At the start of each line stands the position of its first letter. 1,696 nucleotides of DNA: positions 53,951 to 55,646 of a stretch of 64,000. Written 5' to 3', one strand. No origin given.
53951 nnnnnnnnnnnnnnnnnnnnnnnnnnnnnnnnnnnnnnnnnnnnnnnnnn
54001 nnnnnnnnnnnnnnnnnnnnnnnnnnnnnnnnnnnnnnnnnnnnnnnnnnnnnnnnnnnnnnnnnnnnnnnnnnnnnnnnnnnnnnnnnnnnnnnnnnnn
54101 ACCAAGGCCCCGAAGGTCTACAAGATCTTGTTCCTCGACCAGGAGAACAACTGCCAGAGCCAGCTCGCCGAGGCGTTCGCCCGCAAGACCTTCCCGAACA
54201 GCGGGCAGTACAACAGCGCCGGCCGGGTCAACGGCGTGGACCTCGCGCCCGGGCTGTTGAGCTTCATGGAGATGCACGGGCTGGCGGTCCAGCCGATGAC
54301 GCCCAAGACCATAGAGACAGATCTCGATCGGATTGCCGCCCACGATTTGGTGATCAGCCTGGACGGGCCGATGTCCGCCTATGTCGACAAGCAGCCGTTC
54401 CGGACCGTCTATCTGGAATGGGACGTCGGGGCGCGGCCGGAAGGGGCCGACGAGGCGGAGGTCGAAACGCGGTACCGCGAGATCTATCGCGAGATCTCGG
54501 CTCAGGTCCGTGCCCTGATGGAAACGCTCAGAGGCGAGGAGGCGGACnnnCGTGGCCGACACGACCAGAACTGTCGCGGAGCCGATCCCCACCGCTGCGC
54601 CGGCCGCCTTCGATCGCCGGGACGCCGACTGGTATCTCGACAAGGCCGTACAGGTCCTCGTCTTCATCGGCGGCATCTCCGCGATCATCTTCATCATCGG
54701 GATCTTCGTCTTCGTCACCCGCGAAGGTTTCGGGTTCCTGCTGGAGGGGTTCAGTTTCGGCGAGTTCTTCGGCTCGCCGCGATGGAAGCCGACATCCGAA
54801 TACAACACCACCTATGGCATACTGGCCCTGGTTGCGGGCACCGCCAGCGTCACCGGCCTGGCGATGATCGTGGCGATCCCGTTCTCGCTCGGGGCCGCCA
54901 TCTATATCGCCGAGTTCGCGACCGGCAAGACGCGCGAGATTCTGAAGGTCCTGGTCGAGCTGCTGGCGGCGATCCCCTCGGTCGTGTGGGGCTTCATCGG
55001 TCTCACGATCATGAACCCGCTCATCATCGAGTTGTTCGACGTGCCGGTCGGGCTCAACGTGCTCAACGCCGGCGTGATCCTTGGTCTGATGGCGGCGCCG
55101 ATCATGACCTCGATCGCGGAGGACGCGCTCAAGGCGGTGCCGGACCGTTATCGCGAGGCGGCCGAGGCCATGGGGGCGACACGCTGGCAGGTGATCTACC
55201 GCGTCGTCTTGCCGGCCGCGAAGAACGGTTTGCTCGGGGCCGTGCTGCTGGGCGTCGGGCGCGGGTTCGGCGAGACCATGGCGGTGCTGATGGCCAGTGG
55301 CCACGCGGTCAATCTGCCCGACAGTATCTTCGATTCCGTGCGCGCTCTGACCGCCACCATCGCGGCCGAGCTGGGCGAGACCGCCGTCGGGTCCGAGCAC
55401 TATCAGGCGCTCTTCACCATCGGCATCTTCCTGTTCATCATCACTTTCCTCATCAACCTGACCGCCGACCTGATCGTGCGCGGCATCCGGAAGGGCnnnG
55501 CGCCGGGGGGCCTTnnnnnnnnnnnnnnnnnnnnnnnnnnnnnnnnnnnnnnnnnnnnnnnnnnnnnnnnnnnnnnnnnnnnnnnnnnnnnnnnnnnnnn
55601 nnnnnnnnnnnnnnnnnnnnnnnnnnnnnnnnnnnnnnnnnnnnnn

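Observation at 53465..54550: PhoU fused to a pseudo-phosphatase (LMW-PTP/ArsC-like fold with catalytic Cys-to-Asp and Arg-to-Gln), inserted between pstS and pstC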

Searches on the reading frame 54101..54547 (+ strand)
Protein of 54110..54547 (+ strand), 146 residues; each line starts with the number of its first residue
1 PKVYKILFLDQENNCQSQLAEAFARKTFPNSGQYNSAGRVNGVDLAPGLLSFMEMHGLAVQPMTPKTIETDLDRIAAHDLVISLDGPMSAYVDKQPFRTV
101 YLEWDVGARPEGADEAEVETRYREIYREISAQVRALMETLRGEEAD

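Call 4: search_protein_families(library=ncbifam, proteins=[window:54140-54547:+], max_evalue=1)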
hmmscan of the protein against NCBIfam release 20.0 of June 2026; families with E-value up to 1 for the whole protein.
window:54140-54547:+ (136 aa): 3 families
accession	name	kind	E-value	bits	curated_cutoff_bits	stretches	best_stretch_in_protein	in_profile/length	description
TIGR02691.1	arsC_pI258_fam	equivalog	2.8e-07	30.8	174.3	1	3-125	8-128/129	arsenate reductase (thioredoxin)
NF010053.0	PRK13530.1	subfamily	2e-05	25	215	1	3-128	13-130/133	arsenate reductase (thioredoxin)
TIGR02689.1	ars_reduc_gluta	equivalog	7.7e-05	22.9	157.6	1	2-124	9-123/126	arsenate reductase, glutathione/glutaredoxin type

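Call 5: search_solved_structures(query=window:54110-54547:+, max_evalue=10, show_alignments=3)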
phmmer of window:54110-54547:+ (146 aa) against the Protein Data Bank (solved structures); distinct sequences matched with E-value up to 10: 10.
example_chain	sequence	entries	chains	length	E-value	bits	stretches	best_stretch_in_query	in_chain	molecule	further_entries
3t38_A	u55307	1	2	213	1.3e-05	28.5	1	3-140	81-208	Arsenate Reductase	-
1jl3_A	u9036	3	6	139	1.3e-05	28.5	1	6-139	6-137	ARSENATE REDUCTASE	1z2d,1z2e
2ipa_B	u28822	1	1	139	3.8e-05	27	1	6-139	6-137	Protein arsC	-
2l17_A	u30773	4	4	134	0.00016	25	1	4-113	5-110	Arsenate reductase | Glutaredoxin arsenate reductase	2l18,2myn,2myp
2myu_A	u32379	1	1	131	0.0013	22.1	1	5-113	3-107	Glutaredoxin arsenate reductase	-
2l19_A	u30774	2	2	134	0.0015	21.8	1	4-129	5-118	Arsenate reductase | Glutaredoxin arsenate reductase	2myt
2cd7_A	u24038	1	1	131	0.34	14.2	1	6-85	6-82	PROTEIN ARSC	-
1lk0_A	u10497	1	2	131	0.53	13.6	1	6-87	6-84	arsenate reductase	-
1ljl_A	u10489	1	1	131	0.63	13.4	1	6-85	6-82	arsenate reductase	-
3rh0_A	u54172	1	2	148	0.93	12.8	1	5-92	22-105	ARSENATE REDUCTASE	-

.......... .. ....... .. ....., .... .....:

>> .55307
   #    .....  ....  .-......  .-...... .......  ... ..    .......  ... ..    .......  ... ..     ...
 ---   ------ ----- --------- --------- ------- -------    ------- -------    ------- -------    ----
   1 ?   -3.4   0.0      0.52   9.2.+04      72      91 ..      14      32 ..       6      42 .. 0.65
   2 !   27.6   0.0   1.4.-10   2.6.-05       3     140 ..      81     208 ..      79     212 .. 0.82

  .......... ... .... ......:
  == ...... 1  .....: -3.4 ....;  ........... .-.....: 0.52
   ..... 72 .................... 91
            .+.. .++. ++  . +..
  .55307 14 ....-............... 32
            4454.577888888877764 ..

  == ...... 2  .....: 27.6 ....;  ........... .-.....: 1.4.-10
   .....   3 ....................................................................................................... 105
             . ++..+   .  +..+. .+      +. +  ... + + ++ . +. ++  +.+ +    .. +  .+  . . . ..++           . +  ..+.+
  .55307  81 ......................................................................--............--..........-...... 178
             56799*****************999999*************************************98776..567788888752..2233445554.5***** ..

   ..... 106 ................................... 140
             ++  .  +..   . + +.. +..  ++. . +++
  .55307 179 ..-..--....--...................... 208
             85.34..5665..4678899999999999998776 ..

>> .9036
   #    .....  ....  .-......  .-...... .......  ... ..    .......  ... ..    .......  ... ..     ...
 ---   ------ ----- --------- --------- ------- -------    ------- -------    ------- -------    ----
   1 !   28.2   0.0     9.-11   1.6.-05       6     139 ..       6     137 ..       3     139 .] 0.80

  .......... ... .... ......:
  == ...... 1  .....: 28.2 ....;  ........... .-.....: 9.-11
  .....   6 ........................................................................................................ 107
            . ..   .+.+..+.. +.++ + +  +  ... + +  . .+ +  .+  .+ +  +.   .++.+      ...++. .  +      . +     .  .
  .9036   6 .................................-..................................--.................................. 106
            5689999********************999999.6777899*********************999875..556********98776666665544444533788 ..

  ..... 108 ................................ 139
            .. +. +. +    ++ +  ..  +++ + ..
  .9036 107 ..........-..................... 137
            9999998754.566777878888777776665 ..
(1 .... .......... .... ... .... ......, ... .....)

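Call 14: find_related_loci(query=A1, collection=genome_contigs, flank=10000)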
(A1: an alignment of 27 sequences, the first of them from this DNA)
Query A1 (149 aa) in genome_contigs; peptide patterns used: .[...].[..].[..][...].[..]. (x = any residue, [..] = any of these).
84 stretches matched a pattern; 71 encode a relative of the query (tblastn E <= 1e-3); 71 distinct loci.
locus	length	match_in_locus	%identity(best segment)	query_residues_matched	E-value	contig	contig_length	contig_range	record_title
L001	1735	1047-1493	64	1-149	1e-68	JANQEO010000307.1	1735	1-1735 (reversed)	MAG: Candidatus Binatia bacterium isolate PL23a_bin.3 k99_1183149, whole genome shotgun sequence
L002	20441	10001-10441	61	1-149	2e-58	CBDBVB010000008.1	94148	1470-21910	MAG: Inquilinaceae bacterium isolate e0ea3d66-1d80-49f0-a312-4fce0f68fffb genome assembly, contig: contig_8, whole genom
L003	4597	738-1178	61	1-149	8e-59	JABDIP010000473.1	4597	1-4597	MAG: Inquilinus sp. isolate DS_bin_12 k127_105048, whole genome shotgun sequence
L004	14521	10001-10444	63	2-149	8e-58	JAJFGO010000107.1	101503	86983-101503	MAG: Kiloniellaceae bacterium isolate OFTM296 OFTM296_106, whole genome shotgun sequence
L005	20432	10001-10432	60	1-144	2e-56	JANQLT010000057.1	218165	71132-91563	MAG: Kiloniellales bacterium isolate PL25a_bin.68 k99_737294, whole genome shotgun sequence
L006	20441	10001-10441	53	1-149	7e-54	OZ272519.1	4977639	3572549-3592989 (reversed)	MAG: Alphaproteobacteria bacterium isolate 430c2cbf-9ad9-4a95-bf33-1e0b0696399c genome assembly, chromosome: 1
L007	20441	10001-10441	58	1-149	7e-54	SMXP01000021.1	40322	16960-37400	MAG: Alphaproteobacteria bacterium isolate N075bin68 k141_296284, whole genome shotgun sequence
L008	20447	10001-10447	58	1-149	8e-54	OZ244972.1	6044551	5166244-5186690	MAG: Rhodospirillales bacterium isolate 53a8b895-f9c6-4de1-8451-65e20c47fd72 genome assembly, chromosome: 1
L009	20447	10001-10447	52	1-149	5e-48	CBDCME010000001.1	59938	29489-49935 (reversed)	MAG: Alphaproteobacteria bacterium isolate 1e3c690f-da49-40e6-bfa5-a0f7ba628e7d genome assembly, contig: contig_1, whole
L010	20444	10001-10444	50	1-148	3e-46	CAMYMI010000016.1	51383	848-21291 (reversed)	MAG: uncultured Ectothiorhodospiraceae bacterium isolate ES_Gamma_050 genome assembly, contig: scaffold_319, whole genom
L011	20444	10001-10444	50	1-148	2e-45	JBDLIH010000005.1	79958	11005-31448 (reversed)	MAG: Pseudomonadota bacterium isolate MAG020 MAG020_5, whole genome shotgun sequence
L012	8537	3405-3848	50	1-148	7e-45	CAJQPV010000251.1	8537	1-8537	MAG: uncultured Gammaproteobacteria bacterium isolate 3_20180412_Bin_MAXBIN_015_sub_1_1 genome assembly, contig: c_00000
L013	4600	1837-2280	50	1-148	8e-45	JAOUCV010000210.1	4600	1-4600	MAG: Gammaproteobacteria bacterium isolate 24_Oct_SF_Bin33 24_Oct_SF_Bin33_scaffold_6707_c1, whole genome shotgun sequen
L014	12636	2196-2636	47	1-147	1e-44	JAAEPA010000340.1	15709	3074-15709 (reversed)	MAG: Gammaproteobacteria bacterium isolate Cca_21 CcaG_CONTIG1320566, whole genome shotgun sequence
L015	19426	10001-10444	49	1-148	1e-44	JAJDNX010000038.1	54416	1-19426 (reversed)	MAG: Gammaproteobacteria bacterium isolate ALSabin.191 k141_7448053, whole genome shotgun sequence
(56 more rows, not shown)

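Call 15: search_solved_structures(query=A1, max_evalue=1, show_alignments=2)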
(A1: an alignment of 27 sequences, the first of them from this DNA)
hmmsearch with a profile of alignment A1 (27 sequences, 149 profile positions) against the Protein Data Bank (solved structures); distinct sequences matched with E-value up to 1: 40.
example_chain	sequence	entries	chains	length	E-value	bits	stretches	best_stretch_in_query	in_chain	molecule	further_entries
1jl3_A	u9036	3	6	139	7.4e-12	48.9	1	9-142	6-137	ARSENATE REDUCTASE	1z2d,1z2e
2ipa_B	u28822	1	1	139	7.4e-11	45.7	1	9-142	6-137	Protein arsC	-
2l17_A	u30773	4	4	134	9e-10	42.1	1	6-114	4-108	Arsenate reductase | Glutaredoxin arsenate reductase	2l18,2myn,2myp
3t38_A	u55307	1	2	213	1e-09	41.9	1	6-142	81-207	Arsenate Reductase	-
2l19_A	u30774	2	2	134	3.5e-08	37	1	6-114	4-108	Arsenate reductase | Glutaredoxin arsenate reductase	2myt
2myu_A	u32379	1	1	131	4e-08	36.8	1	8-114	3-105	Glutaredoxin arsenate reductase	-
3rh0_A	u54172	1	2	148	6.1e-08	36.2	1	7-85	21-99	ARSENATE REDUCTASE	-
1lk0_A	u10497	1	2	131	8e-06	29.3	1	8-114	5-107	arsenate reductase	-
8p5n_A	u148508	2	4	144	8.6e-06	29.2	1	7-137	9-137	Low molecular weight phosphatase family protein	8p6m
1y1l_A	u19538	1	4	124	2e-05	28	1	8-134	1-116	arsenate reductase (arsC)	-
1ljl_A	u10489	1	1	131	3e-05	27.5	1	8-111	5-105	arsenate reductase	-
2cd7_A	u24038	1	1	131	4e-05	27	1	8-111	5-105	PROTEIN ARSC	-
6sga_FW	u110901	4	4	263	0.00022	24.7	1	14-90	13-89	mt-SAF26 | LMWPc domain-containing protein | Low molecular weight protein tyrosine phosphatase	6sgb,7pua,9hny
1rxe_A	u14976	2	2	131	0.00032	24.1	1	8-111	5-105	Arsenate reductase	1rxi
4pic_A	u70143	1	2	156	0.00059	23.2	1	7-69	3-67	Arginine phosphatase Ywle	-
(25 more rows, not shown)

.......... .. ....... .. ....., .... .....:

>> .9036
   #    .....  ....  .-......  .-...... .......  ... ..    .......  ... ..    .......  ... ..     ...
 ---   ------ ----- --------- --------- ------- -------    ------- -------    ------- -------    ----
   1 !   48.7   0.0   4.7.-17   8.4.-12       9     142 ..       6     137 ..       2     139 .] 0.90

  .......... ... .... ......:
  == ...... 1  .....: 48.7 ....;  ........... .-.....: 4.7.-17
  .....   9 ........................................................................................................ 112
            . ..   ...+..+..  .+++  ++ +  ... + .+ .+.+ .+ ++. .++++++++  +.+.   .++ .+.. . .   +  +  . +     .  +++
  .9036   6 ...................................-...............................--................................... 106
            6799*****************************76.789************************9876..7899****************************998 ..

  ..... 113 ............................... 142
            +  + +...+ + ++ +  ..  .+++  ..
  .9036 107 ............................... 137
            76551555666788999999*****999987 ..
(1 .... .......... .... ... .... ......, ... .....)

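Call 30: search_protein_representatives(alignment_id=A1)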
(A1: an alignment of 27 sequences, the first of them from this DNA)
Query: 27 sequences, 149 profile positions. Proteins with E-value up to 0.001 (for the whole library): 1951; up to 1e-10: 304; up to 1e-30: 68. The best 150 are listed.
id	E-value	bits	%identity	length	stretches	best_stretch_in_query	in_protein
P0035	9.9e-67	240.0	-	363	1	2-149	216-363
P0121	6.3e-54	198.4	-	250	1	2-148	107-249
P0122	3.2e-51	189.7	-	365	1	3-148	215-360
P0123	8.2e-49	181.9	-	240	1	1-148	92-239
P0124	2.5e-47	177.1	-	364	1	1-149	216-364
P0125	7.2e-47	175.6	-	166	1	5-148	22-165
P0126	2.6e-46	173.7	-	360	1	2-148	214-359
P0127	6.8e-46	172.4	-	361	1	2-149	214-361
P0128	1.3e-45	171.4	-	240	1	1-149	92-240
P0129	2.2e-45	170.7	-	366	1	1-148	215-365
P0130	3.0e-45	170.3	-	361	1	2-148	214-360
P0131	8.9e-45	168.8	-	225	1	1-149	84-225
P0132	9.5e-44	165.4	-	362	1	2-149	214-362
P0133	3.5e-43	163.6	-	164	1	3-149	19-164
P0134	4.1e-42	160.1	-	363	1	1-149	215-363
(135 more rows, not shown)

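Call 38: predict_structure(alignment_id=A1)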
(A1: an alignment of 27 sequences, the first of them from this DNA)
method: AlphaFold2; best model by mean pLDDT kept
length: 149 residues; sequences in the alignment: 27
mean_pLDDT: 89.0   pTM: 0.87
mean pLDDT of the five models: 89.0, 88.9, 87.8, 87.5, 86.9
residues with pLDDT >= 90: 98; 70-90: 42; 50-70: 8; < 50: 1
segments of 3 or more residues with pLDDT < 50: none
pLDDT, mean of each block of 10 residues (from residue 1): 77 95 95 92 85 92 82 91 96 91 94 83 94 96 71
secondary structure, 60 per line:
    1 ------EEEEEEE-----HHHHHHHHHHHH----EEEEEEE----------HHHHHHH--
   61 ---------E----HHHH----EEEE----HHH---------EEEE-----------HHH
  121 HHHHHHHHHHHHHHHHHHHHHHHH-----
elements in order: E7-13 H19-30 E35-41 H52-58 H75-78 E83-86 E103-106 H118-144

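Call 42: fold_search(model_id=the predicted structure, library=pdb)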
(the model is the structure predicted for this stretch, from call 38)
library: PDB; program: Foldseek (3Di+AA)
matches with E <= 10: 1486; with E <= 0.001: 94
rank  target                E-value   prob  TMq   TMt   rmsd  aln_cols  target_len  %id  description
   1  3t38_A                1.2e-08  1.00  0.68  0.53   4.0       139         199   24  Corynebacterium glutamicum thioredoxin-dependent arsenate reductase Cg_ArsC1' (released 2011-11-23)
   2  8p5n_B                1.5e-08  1.00  0.76  0.83   2.8       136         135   24  Arsenate reductase (ArsC2) from Deinococcus indicus, co-crystallized with arsenate (released 2023-08-30)
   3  1lk0_A                2.1e-08  1.00  0.74  0.83   2.5       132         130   21  Disulfide intermediate of C89L Arsenate reductase from pI258 (released 2002-08-07)
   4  8p6m_A                2.2e-08  1.00  0.70  0.80   3.2       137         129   21  Arsenate reductase (ArsC2) from Deinococcus indicus (released 2023-08-30)
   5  8p5n_A                2.3e-08  1.00  0.76  0.82   2.7       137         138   23  Arsenate reductase (ArsC2) from Deinococcus indicus, co-crystallized with arsenate (released 2023-08-30)
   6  2cd7                  3.0e-08  1.00  0.71  0.79   2.7       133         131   22  Staphylococcus aureus pI258 arsenate reductase (ArsC) H62Q mutant (released 2006-06-28)
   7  8p6m_B                5.0e-08  1.00  0.73  0.82   2.9       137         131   21  Arsenate reductase (ArsC2) from Deinococcus indicus (released 2023-08-30)
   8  1jf8                  5.4e-08  1.00  0.72  0.81   2.6       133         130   20  X-ray structure of reduced C10S, C15A arsenate reductase from pI258 (released 2001-10-03)
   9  1z2d_MODEL_1_A        7.9e-08  1.00  0.78  0.83   2.4       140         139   26  Solution Structure of Bacillus subtilis ArsC in reduced state (released 2005-10-04)
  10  1lju                  8.4e-08  1.00  0.69  0.77   3.3       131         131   21  X-RAY STRUCTURE OF C15A ARSENATE REDUCTASE FROM PI258 COMPLEXED WITH ARSENITE (released 2002-08-07)
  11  3t38_B                9.5e-08  1.00  0.59  0.47   5.4       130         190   25  Corynebacterium glutamicum thioredoxin-dependent arsenate reductase Cg_ArsC1' (released 2011-11-23)
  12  1jl3_A                1.1e-07  1.00  0.77  0.83   2.2       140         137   26  Crystal Structure of B. subtilis ArsC (released 2001-10-24)
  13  3rh0_B                1.5e-07  1.00  0.62  0.71   4.3       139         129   21  Corynebacterium glutamicum mycothiol/mycoredoxin1-dependent arsenate reductase Cg_ArsC2 (released 2011-11-30)
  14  1ljl                  3.2e-07  1.00  0.73  0.83   2.5       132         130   20  Wild Type pI258 S. aureus arsenate reductase (released 2002-08-07)
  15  1rxe                  3.9e-07  1.00  0.71  0.80   2.6       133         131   20  ArsC complexed with MNB (released 2004-06-01)
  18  1jl3_D                4.1e-07  1.00  0.64  0.76   4.0       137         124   25  Crystal Structure of B. subtilis ArsC (released 2001-10-24)
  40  1jl3_C                1.3e-06  1.00  0.63  0.76   3.9       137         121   26  Crystal Structure of B. subtilis ArsC (released 2001-10-24)
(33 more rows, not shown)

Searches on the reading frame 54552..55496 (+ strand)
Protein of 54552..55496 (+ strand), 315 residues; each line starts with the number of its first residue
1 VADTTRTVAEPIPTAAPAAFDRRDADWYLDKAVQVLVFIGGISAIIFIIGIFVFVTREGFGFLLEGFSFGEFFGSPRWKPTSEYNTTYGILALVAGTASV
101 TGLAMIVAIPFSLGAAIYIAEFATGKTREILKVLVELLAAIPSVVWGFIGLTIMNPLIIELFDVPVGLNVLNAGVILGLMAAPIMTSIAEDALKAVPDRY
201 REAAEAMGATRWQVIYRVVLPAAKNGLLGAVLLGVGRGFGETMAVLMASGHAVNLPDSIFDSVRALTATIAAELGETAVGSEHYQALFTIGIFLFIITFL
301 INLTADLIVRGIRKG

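Call 3: search_protein_families(library=pfam, proteins=[window:54552-55496:+], max_evalue=0.1)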
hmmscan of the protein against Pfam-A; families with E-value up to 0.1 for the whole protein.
window:54552-55496:+ (315 aa): 1 family
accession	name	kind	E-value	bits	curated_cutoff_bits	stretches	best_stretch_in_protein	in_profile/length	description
PF00528.27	BPD_transp_1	-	1.1e-21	77.8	26.4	1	114-313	3-183/184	Binding-protein-dependent transport system inner membrane component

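Call 44: search_protein_families(library=ncbifam, proteins=[window:54552-55496:+], max_evalue=1e-10)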
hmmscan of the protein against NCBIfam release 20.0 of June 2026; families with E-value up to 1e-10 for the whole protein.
window:54552-55496:+ (315 aa): 8 families
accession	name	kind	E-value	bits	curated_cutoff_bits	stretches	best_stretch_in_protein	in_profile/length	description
TIGR02138.1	phosphate_pstC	equivalog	4.8e-82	275.3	196.45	1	30-311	1-294/296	phosphate ABC transporter permease subunit PstC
TIGR00974.1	3a0107s02c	equivalog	2.8e-45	154.6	193.45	1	33-312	4-270/272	phosphate ABC transporter permease PstA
NF008435.0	PRK11275.1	equivalog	4.5e-43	147.5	502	2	165-312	165-312/319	phosphate ABC transporter permease PstC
NF008430.0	PRK11268.1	equivalog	2.3e-19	69.6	439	1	52-309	45-290/295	phosphate ABC transporter permease PstA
TIGR02141.1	modB_ABC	equivalog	1e-16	61.2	182.6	1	99-265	5-179/208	molybdate ABC transporter permease subunit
TIGR01581.1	Mo_ABC_porter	hypoth_equivalog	1.7e-13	50.6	210.3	1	101-253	34-186/225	ABC transporter permease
NF038017.1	ABC_perm1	subfamily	2.1e-12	47.4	100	1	101-275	9-169/184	ABC transporter permease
NF006939.0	PRK09421.1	equivalog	5.1e-12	45.7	262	1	95-301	13-216/230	molybdate ABC transporter permease subunit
